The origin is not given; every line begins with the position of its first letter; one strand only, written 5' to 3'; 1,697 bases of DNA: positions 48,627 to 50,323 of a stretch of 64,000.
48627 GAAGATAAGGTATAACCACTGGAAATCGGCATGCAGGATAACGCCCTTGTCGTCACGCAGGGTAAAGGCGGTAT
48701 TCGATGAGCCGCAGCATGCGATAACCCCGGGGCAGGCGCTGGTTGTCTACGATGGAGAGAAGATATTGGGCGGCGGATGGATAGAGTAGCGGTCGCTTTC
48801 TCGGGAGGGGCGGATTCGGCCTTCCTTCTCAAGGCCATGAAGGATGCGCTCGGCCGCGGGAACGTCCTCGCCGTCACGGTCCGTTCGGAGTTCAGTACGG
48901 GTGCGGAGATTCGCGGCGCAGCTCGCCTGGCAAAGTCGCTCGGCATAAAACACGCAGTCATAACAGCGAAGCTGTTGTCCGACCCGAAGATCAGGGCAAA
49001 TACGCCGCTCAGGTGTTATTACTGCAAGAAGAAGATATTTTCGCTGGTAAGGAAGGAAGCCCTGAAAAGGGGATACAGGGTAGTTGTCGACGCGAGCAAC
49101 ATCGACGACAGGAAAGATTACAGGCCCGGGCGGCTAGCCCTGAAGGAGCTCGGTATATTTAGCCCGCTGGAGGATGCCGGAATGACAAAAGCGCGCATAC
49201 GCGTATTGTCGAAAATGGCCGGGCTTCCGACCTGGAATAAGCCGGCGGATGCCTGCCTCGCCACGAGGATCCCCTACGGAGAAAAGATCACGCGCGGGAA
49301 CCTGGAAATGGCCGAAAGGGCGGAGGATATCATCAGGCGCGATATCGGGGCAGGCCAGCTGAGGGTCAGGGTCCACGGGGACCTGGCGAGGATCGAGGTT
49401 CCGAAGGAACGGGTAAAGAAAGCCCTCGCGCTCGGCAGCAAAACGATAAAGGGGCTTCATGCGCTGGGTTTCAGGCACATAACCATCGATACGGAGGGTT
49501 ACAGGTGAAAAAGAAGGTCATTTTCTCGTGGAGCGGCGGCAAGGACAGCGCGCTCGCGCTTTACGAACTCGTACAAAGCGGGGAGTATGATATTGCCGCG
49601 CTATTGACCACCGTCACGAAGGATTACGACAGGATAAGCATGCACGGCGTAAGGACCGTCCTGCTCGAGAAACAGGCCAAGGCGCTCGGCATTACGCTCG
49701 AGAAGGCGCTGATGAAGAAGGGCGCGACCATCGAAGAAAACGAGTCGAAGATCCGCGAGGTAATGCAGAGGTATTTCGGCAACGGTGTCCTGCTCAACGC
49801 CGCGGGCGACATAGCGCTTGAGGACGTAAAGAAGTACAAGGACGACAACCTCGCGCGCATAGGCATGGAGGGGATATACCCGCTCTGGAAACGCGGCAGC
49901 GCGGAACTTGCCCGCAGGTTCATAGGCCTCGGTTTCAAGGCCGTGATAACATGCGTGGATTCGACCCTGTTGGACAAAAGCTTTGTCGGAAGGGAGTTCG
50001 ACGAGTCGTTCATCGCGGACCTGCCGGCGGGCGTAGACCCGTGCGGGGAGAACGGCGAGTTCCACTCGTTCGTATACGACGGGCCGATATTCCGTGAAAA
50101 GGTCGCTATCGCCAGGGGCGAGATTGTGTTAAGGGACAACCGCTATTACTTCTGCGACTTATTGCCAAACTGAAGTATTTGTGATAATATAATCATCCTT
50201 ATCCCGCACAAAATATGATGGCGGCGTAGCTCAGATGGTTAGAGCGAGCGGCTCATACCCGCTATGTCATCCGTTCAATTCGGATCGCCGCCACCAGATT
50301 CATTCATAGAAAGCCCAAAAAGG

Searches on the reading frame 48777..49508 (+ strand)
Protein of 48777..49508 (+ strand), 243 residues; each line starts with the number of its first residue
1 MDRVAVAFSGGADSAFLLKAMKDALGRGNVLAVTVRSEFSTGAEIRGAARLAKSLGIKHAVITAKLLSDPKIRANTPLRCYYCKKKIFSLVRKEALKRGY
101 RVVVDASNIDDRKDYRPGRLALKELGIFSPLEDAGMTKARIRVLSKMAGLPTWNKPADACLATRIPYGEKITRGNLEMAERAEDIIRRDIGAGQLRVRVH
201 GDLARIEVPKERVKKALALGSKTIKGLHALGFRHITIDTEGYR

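Call 86: search_protein_families(library=pfam, proteins=[window:48777-49508:+], max_evalue=0.00001)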
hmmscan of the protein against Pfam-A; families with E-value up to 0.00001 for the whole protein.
window:48777-49508:+ (243 aa): 1 family
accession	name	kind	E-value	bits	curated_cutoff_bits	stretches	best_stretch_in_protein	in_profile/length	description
PF02540.23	NAD_synthase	-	4.9e-06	26.3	21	1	3-63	20-80/242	NAD synthase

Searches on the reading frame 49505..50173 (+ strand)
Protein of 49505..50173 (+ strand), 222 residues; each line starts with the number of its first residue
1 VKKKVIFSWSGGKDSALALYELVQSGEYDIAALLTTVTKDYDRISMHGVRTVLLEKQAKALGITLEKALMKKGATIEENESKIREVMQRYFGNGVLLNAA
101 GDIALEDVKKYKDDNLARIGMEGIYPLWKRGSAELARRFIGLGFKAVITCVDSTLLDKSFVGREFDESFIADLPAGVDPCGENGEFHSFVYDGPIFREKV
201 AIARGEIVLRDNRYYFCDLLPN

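Call 86: search_protein_families(library=pfam, proteins=[window:49505-50173:+], max_evalue=0.00001)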
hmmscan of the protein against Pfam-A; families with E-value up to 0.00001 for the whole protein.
window:49505-50173:+ (222 aa): 1 family
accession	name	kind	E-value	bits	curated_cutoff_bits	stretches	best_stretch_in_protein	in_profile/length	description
PF01902.24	Diphthami_syn_2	-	3.7e-38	131.7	23.2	1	4-215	2-211/219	Diphthamide synthase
